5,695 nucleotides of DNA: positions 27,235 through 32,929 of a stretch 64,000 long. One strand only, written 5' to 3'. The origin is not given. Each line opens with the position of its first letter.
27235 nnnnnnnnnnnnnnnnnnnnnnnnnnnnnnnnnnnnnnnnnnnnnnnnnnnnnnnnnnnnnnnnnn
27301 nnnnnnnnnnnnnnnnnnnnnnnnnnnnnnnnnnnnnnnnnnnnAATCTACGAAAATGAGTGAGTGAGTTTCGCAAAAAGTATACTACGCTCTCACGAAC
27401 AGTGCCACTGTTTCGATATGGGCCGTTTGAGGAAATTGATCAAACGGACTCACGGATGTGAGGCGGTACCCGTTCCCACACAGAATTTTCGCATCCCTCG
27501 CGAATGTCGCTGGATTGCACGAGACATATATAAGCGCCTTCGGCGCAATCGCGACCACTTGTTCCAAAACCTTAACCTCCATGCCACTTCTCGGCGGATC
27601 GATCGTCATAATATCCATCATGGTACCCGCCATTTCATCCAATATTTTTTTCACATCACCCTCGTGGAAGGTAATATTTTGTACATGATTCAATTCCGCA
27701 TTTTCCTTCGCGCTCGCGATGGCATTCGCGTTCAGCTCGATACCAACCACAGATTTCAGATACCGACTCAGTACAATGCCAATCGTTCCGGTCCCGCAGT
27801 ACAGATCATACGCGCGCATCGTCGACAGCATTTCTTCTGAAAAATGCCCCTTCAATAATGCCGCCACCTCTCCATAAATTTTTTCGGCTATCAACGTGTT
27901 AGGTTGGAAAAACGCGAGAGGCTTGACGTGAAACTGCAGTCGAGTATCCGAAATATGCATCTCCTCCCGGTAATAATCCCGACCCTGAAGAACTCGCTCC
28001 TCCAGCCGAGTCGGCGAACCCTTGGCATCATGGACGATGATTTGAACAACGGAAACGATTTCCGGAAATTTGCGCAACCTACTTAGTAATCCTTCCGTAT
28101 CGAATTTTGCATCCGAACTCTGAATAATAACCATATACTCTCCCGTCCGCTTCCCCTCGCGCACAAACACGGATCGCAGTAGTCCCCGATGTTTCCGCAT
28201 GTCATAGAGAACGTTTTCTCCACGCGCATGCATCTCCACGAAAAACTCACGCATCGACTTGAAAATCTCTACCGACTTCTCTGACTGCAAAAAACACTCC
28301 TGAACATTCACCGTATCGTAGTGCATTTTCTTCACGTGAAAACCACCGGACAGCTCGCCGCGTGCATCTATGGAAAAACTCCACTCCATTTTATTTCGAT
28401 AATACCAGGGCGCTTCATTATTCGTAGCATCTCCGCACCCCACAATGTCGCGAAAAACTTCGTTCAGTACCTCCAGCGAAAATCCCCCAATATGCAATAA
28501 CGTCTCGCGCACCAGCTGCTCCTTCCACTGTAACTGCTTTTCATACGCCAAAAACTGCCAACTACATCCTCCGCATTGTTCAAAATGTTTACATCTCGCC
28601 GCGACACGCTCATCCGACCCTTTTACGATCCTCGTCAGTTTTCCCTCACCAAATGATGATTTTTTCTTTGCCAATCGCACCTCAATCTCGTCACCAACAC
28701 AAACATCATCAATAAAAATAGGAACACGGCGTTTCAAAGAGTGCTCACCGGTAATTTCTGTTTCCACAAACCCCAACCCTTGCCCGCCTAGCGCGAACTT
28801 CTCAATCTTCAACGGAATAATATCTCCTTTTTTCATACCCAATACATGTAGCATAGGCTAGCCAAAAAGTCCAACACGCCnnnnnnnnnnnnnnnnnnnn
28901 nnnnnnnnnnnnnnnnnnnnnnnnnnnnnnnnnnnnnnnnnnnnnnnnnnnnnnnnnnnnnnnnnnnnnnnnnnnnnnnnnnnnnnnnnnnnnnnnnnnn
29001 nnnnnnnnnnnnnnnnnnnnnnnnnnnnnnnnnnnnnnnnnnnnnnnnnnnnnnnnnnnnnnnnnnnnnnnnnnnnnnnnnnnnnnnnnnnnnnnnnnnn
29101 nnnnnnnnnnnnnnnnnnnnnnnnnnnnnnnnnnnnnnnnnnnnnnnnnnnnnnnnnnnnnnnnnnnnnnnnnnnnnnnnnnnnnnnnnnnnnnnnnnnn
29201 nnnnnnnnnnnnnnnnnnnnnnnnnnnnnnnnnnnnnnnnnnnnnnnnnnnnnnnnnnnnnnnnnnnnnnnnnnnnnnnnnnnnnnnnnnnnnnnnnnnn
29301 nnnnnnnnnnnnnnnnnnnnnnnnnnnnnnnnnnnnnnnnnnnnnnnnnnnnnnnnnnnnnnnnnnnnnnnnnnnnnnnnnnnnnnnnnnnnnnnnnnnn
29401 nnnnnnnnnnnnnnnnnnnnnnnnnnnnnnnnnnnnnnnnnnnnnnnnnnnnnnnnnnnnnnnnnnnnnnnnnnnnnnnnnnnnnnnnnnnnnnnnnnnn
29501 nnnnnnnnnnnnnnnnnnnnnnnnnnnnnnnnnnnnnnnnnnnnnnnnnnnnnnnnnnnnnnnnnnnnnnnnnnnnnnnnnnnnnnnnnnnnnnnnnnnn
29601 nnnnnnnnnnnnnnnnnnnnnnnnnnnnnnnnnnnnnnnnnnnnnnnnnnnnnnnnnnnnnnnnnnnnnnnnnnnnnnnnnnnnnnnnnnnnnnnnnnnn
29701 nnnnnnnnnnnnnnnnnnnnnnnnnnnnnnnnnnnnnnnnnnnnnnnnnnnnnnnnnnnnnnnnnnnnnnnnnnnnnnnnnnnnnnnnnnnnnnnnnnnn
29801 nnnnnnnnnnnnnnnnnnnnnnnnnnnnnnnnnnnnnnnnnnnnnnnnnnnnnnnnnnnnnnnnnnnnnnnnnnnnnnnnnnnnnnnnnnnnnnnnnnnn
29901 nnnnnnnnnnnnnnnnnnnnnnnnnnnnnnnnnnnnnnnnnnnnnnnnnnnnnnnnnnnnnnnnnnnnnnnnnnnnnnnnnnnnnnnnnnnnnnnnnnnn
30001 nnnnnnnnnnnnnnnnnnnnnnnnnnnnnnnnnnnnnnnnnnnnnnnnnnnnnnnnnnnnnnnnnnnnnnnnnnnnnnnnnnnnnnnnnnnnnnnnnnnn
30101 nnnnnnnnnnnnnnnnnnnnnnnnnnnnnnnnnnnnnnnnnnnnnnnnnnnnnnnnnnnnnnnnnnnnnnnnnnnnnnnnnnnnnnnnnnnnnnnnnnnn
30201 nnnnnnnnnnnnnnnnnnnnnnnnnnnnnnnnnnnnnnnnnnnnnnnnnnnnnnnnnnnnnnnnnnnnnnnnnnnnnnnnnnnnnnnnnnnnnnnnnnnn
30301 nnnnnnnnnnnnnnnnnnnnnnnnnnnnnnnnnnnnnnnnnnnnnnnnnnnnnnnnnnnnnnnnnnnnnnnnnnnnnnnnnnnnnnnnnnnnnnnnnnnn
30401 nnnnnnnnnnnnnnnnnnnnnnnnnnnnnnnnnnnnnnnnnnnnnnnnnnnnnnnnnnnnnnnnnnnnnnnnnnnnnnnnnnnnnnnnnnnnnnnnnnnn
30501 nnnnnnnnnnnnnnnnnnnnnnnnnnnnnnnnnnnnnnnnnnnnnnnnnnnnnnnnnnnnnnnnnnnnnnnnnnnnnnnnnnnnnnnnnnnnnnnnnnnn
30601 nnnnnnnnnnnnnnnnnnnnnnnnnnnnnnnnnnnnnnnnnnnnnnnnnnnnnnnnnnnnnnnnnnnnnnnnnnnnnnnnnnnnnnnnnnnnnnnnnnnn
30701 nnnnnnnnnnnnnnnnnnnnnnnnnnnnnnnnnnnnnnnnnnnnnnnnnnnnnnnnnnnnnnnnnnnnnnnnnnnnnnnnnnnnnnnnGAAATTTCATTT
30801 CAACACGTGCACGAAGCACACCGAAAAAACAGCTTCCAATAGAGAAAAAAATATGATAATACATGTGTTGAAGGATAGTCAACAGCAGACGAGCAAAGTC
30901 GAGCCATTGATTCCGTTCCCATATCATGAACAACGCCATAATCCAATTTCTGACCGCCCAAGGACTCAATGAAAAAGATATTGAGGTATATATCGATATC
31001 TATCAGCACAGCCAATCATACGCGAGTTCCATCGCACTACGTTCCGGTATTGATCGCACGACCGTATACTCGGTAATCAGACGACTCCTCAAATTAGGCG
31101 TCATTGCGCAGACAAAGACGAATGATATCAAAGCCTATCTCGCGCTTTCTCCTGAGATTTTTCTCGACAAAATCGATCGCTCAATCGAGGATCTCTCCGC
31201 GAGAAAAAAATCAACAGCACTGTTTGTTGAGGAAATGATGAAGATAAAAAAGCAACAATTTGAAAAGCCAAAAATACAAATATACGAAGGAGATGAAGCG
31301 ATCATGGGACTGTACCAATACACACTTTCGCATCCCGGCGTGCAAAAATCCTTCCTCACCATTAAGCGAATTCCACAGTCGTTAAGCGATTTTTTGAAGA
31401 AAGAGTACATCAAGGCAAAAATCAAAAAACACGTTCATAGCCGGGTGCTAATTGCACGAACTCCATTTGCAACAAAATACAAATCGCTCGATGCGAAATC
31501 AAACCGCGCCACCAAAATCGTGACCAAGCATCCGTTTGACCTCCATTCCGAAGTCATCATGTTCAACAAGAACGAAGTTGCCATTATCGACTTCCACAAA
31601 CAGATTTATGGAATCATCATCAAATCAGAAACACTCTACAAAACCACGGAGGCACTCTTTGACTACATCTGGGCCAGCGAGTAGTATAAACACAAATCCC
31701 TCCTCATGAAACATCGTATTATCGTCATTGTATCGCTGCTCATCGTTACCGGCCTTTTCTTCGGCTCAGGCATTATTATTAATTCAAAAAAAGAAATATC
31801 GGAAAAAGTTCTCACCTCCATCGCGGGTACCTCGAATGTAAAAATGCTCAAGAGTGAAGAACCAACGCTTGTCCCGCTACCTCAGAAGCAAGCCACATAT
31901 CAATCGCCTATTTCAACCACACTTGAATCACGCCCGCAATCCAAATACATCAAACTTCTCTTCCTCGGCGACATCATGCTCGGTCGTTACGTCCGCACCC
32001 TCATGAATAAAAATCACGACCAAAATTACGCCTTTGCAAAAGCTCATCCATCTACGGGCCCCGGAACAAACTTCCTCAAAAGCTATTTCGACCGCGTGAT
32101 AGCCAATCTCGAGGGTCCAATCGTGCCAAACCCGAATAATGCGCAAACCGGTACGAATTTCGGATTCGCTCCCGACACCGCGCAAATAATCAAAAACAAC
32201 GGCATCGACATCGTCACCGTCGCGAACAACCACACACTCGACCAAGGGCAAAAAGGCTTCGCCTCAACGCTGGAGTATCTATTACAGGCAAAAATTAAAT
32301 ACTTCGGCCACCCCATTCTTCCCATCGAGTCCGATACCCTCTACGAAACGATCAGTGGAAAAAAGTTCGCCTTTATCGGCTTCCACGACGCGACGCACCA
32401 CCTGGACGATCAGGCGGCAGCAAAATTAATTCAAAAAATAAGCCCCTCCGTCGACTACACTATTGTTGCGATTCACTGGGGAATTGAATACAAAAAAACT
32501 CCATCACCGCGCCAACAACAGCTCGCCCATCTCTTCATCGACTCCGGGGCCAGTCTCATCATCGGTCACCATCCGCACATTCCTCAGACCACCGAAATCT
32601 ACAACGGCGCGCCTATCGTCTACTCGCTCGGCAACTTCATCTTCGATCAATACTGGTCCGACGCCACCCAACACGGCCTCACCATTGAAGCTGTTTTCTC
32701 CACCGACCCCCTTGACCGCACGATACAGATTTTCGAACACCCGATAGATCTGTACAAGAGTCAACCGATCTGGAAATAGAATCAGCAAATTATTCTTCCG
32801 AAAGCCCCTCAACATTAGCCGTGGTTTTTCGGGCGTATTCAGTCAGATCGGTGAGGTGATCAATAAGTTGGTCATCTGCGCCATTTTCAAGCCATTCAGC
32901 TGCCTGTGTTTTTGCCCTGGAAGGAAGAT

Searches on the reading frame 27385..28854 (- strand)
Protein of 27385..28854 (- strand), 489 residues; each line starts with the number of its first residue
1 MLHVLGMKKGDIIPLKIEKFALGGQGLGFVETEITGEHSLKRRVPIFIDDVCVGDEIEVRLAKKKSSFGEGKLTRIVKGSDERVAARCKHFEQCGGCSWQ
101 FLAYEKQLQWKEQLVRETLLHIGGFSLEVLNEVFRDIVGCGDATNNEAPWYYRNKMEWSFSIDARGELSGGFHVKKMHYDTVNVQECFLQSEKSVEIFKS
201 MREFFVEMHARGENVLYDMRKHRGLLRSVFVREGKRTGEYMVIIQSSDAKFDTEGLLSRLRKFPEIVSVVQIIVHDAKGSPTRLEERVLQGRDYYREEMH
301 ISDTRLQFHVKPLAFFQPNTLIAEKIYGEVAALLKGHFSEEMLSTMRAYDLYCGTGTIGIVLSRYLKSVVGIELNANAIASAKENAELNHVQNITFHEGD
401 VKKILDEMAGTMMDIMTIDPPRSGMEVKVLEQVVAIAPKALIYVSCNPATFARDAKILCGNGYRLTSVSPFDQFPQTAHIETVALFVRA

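Call 42: search_protein_families(library=pfam, proteins=[window:27385-28854:-], max_evalue=0.00001)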
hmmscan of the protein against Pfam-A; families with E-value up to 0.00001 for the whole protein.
window:27385-28854:- (489 aa): 7 families
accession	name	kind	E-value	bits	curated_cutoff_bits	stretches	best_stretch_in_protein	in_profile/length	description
PF05958.17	tRNA_U5-meth_tr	-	6.3e-26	91.7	23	1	286-486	150-354/357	tRNA (Uracil-5-)-methyltransferase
PF13847.12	Methyltransf_31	-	1.7e-12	47.7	27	1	345-432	4-96/145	Methyltransferase domain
PF03602.21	Cons_hypoth95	-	3.9e-10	40.1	24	1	343-446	40-152/182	Conserved hypothetical protein 95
PF05175.20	MTS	-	7.3e-10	39.2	23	1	332-441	21-130/170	Methyltransferase small domain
PF13649.12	Methyltransf_25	-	1.1e-07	32.8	27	1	350-404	3-58/97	Methyltransferase domain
PF09445.16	Methyltransf_15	-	1.1e-07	32.1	22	1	349-426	5-85/165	RNA cap guanine-N2 methyltransferase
PF02475.24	TRM5-TYW2_MTfase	-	6.9e-06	26.6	28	0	349-407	41-102/164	TRM5/TYW2 methyltransferase domain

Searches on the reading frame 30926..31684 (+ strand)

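Call 42: search_protein_families(library=pfam, proteins=[window:30926-31684:+], max_evalue=0.00001)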
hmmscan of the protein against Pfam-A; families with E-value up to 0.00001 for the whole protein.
window:30926-31684:+ (252 aa): 1 family
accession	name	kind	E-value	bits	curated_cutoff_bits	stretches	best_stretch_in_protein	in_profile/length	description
PF01978.25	TrmB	-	2.2e-12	47.1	25.6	1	11-77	3-68/68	Sugar-specific transcriptional regulator TrmB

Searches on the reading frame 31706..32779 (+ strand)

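Call 42: search_protein_families(library=pfam, proteins=[window:31706-32779:+], max_evalue=0.00001)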
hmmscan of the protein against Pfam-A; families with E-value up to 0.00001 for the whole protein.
window:31706-32779:+ (357 aa): 1 family
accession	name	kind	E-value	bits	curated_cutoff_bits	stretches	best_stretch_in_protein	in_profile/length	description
PF09587.15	PGA_cap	-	1.1e-57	195.9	27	1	83-315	1-255/255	Bacterial capsule synthesis protein PGA_cap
